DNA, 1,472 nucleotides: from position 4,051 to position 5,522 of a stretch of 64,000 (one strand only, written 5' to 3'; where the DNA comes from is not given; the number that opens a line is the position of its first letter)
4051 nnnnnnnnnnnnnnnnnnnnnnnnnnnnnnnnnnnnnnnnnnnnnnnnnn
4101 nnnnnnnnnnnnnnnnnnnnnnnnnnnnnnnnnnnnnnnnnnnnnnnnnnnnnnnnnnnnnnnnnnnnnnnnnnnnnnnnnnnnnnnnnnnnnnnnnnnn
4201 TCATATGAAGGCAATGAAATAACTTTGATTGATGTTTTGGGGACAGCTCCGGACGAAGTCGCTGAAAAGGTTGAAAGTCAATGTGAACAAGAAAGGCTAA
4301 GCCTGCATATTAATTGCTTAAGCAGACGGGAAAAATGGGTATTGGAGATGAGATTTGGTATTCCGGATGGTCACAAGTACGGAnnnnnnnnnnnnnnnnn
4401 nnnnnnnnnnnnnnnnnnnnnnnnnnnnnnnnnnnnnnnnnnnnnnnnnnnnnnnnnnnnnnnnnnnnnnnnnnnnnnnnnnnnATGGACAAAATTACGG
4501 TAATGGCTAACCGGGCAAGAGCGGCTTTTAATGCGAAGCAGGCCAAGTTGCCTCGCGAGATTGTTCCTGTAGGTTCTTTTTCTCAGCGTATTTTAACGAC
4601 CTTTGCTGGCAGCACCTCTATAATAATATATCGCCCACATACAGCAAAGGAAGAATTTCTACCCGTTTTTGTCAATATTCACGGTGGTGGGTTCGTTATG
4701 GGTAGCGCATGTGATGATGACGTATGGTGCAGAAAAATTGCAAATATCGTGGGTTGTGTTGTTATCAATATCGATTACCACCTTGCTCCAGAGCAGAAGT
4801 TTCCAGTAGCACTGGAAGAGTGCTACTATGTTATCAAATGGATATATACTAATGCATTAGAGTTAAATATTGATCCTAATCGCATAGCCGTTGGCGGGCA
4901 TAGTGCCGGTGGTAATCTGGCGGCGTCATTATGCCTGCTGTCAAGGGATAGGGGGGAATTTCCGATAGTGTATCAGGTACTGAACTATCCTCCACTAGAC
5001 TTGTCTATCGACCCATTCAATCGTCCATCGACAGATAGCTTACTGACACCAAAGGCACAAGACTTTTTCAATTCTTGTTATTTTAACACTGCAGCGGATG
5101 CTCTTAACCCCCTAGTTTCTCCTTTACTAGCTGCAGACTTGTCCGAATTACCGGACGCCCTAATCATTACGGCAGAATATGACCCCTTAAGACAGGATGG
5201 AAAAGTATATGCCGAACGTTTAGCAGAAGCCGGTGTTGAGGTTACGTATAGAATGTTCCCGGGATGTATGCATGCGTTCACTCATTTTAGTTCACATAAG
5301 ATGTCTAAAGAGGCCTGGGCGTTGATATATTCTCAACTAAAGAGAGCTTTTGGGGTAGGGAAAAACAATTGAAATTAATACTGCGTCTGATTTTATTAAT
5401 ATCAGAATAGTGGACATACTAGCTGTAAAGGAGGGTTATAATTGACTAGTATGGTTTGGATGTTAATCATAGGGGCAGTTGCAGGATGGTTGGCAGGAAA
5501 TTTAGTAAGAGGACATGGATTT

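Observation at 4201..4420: Decayed 3' fragment of a SigK/SigE-like sporulation sigma factor gene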

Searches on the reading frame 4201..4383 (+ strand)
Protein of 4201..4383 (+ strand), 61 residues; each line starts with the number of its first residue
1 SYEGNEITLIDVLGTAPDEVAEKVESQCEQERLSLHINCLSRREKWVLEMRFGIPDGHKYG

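Call 7: search_protein_families(library=pfam, proteins=[window:4201-4383:+], max_evalue=1)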
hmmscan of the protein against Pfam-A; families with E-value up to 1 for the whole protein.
seq(61 aa): 0 families

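Call 8: search_protein_families(library=ncbifam, proteins=[window:4201-4383:+], max_evalue=10)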
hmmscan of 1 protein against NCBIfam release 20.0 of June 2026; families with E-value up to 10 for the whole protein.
seq(61 aa): 17 families
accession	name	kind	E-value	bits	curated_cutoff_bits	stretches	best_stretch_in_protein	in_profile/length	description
TIGR02846.1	spore_sigmaK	equivalog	1.4e-14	54.2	298.65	1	3-58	138-193/227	RNA polymerase sporulation sigma factor SigK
NF004471.0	PRK05803.1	subfamily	2.1e-14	53.3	252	1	3-58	140-195/235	RNA polymerase sporulation sigma factor SigK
NF006158.0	PRK08301.1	equivalog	6e-12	45.5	339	1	2-58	148-204/241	RNA polymerase sporulation sigma factor SigE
TIGR02835.1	spore_sigmaE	equivalog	2.2e-10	40.4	348.6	1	2-58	141-197/234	RNA polymerase sporulation sigma factor SigE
TIGR02997.1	Sig70-cyanoRpoD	subfamily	1.8e-05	24.2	384.5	1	5-59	215-269/298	RNA polymerase sigma factor, RpoD/SigA family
NF005785.0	PRK07598.1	equivalog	0.001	18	554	1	9-60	320-371/415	RNA polymerase sigma factor SigC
TIGR02393.1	RpoD_Cterm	equivalog_domain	0.0016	18.1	354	1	18-59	155-196/238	RNA polymerase sigma factor RpoD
NF004564.0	PRK05901.2-2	equivalog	0.003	16.3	617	1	15-56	408-447/500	RNA polymerase sigma factor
NF004561.0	PRK05901.1-3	equivalog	0.0039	16.4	582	1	22-58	458-494/537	RNA polymerase sigma factor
TIGR02980.1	SigBFG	subfamily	0.0047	16.6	234.35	1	3-52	146-191/227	SigB/SigF/SigG family RNA polymerase sigma factor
NF005643.0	PRK07406.1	equivalog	0.0076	15.3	500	1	10-58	306-354/397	RNA polymerase sigma factor RpoD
NF006666.0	PRK09210.1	equivalog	0.0088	15.4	572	1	22-58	291-327/370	RNA polymerase sigma factor RpoD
NF005920.0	PRK07921.1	subfamily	0.014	14.4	464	1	13-59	239-286/328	RNA polymerase sigma factor SigB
NF004208.0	PRK05658.1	equivalog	0.032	13.2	555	1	36-56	565-585/631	RNA polymerase sigma factor RpoD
NF005514.0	PRK07122.1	subfamily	0.073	12.2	372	1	6-52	186-228/264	RNA polymerase sigma factor SigF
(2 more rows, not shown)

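Call 11: find_homologous_proteins(query=window:4201-4383:+, max_evalue=0.001)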
Query seq(61 aa) (61 aa): 5 proteins with E <= 0.001 among 5 candidates.
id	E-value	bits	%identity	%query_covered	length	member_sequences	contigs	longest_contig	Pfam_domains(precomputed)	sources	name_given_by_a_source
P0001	1.0e-18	84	80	90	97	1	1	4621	PF01381.29,PF04545.23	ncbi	-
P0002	3.6e-18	82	80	90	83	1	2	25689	PF04545.23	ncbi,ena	-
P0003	1.3e-14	71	73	84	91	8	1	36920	PF01381.29,PF04545.23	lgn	-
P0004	1.1e-13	68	68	87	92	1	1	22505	PF01381.29,PF04545.23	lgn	-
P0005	1.2e-7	49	100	39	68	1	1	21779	PF01381.29,PF04545.23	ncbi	-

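Call 13: find_encoding_contigs(protein=P0005, flank=10000, max_places=6)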
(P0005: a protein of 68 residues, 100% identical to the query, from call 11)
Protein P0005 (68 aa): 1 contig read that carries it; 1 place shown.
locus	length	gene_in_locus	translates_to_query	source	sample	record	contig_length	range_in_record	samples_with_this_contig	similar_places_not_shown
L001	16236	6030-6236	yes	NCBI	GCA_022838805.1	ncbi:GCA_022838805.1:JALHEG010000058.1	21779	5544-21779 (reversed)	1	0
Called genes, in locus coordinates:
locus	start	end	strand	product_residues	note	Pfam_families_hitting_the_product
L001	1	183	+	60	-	?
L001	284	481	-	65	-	-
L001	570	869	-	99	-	-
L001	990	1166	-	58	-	-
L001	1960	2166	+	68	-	-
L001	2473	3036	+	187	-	PF01183:Glyco_hydro_25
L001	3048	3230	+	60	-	-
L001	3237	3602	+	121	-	-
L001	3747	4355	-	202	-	-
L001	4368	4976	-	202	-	-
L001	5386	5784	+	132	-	PF16747:Adhesin_E (weak)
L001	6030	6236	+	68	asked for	PF04545:Sigma70_r4, PF01381:HTH_3 (weak)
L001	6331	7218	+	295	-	PF00135:COesterase, PF20434:BD-FAE, PF07859:Abhydrolase_3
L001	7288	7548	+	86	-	PF04226:Transgly_assoc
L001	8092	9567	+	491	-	-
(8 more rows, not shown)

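Call 17: find_encoding_contigs(protein=P0003, flank=10000, max_places=4)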
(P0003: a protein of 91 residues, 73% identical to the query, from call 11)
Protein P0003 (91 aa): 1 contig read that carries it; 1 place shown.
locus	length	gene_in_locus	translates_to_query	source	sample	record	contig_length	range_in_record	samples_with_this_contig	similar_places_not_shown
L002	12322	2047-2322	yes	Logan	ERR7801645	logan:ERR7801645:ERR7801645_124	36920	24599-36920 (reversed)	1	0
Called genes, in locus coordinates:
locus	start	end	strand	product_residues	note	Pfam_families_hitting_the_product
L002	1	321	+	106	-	?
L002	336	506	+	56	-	-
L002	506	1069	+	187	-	-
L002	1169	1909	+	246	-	-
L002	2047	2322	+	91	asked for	PF04545:Sigma70_r4, PF01381:HTH_3 (weak)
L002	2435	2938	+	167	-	PF09419:PGP_phosphatase, PF13419:HAD_2 (faint), PF00702:Hydrolase, PF13242:Hydrolase_like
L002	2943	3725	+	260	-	PF00795:CN_hydrolase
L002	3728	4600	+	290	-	PF08501:Shikimate_dh_N, PF18317:SDH_C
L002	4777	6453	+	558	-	PF05157:MshEN, PF00437:T2SSE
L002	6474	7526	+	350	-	PF00437:T2SSE, PF25199:nSTAND_NTPase5 (weak), PF13555:AAA_29 (faint)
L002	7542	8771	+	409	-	PF28597:T2SSF_N, PF00482:T2SSF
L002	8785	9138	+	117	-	PF07963:N_methyl, PF26697:ComGC_C (weak)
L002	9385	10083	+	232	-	PF06750:A24_N_bact, PF01478:Peptidase_A24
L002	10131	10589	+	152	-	-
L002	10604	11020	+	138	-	-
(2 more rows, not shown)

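Call 18: find_encoding_contigs(protein=P0002, flank=10000, max_places=4)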
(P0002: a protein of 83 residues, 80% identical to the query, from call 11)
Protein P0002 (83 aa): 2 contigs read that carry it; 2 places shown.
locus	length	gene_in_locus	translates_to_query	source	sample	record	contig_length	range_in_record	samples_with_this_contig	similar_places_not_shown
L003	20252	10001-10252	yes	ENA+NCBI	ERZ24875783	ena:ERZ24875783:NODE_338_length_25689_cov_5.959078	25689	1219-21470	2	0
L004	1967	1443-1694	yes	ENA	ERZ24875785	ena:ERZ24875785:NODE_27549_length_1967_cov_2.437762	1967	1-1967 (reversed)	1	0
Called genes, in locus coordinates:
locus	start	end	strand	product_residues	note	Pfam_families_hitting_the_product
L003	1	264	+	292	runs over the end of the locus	PF01418:HTH_6, PF01380:SIS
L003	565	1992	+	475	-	PF02133:Transp_cyt_pur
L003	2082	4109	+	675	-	PF17391:Urocanase_N, PF01175:Urocanase, PF17392:Urocanase_C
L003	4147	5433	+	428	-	PF01979:Amidohydro_1, PF07969:Amidohydro_3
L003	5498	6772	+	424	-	PF04389:Peptidase_M28, PF01546:Peptidase_M20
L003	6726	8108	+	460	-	PF01979:Amidohydro_1, PF07969:Amidohydro_3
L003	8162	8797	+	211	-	PF05962:HutD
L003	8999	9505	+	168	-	PF13151:DUF3990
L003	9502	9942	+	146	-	-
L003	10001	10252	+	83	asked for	PF04545:Sigma70_r4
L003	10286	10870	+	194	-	PF01625:PMSR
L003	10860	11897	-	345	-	PF01075:Glyco_transf_9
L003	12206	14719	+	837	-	PF00270:DEAD, PF04851:ResIII (faint), PF00271:Helicase_C, PF04408:WHD_HA2 (weak), PF08482:HrpB_C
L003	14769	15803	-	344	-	PF00581:Rhodanese, PF26341:AAA_SelU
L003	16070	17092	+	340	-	PF00586:AIRS, PF02769:AIRS_C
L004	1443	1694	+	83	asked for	PF04545:Sigma70_r4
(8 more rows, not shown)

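Call 19: find_encoding_contigs(protein=P0004, flank=10000, max_places=4)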
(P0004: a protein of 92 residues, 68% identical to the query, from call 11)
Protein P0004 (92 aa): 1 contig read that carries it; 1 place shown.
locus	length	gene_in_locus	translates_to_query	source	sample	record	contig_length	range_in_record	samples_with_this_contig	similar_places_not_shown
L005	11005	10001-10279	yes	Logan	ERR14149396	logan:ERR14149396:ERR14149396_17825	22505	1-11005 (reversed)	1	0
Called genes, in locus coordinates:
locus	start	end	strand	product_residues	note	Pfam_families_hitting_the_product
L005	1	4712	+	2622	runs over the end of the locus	PF18838:LPD23, PF04002:RadC (weak)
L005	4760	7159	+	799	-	PF13472:Lipase_GDSL_2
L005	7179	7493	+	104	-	-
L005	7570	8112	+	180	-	PF05105:Phage_holin_4_1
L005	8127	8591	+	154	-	PF01832:Glucosaminidase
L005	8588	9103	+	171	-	-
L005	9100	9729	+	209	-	-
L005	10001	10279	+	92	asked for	PF04545:Sigma70_r4, PF01381:HTH_3 (weak)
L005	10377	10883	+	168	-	PF09419:PGP_phosphatase, PF00702:Hydrolase, PF13419:HAD_2 (weak), PF13242:Hydrolase_like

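Call 37: list_cluster_members(proteins=[P0052, P0102, P0005])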
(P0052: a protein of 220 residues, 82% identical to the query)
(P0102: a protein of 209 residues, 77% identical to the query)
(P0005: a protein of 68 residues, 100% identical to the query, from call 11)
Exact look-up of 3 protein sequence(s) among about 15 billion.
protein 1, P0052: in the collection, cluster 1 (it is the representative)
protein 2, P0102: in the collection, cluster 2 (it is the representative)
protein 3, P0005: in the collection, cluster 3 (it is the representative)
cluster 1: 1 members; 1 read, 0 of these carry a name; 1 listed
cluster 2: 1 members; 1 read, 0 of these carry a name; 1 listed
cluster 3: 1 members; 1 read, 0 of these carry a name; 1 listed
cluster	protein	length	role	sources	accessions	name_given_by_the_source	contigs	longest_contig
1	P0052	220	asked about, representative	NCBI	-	-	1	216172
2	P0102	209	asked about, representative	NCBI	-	-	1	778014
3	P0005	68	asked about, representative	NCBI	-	-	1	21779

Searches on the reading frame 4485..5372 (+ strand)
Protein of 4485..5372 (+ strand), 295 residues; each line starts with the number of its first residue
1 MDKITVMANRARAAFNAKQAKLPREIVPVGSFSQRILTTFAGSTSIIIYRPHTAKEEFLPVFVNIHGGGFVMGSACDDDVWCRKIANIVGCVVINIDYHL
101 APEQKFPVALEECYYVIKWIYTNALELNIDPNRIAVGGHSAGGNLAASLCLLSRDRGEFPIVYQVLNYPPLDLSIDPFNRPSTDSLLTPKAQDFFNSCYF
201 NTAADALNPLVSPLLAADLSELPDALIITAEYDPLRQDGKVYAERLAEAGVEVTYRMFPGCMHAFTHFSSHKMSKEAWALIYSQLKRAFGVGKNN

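Call 7: search_protein_families(library=pfam, proteins=[window:4485-5372:+], max_evalue=1)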
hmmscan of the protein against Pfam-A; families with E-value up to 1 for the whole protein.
window:4485-5372:+ (295 aa): 13 families
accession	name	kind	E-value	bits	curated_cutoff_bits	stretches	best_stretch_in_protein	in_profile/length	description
PF07859.19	Abhydrolase_3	-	9.1e-68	228.6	25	1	63-266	2-209/210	alpha/beta hydrolase fold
PF20434.5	BD-FAE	-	8.5e-24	84.7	26.8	1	48-154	3-111/215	BD-FAE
PF00135.34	COesterase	-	3.5e-11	43.2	27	1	48-159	90-210/515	Carboxylesterase family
PF00326.27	Peptidase_S9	-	0.00017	21.6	22.6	1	127-289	59-210/213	Prolyl oligopeptidase family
PF12697.13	Abhydrolase_6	-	0.00086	20.5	26.3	1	130-269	64-209/217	Alpha/beta hydrolase family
PF07224.18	Chlorophyllase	-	0.0087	15.3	26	1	42-191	27-166/301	Chlorophyllase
PF01738.24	DLH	-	0.017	15.2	21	1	225-286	146-210/217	Dienelactone hydrolase family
PF10340.15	Say1_Mug180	-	0.029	13.7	21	1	42-151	104-214/374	Steryl acetyl hydrolase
PF00975.26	Thioesterase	-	0.037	14.7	26.4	1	126-160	60-94/226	Thioesterase domain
PF11058.13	Ral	-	0.048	13.7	25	1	72-120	1-47/66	Antirestriction protein Ral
PF12740.14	PETase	-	0.067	13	28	1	41-144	37-137/263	PET hydrolase-like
PF02230.22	Abhydrolase_2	-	0.17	12.1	23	1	122-154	95-127/217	Phospholipase/Carboxylesterase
PF11187.14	Mbeg1-like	-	0.23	11.3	21.1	1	131-147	83-99/224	Mbeg1-like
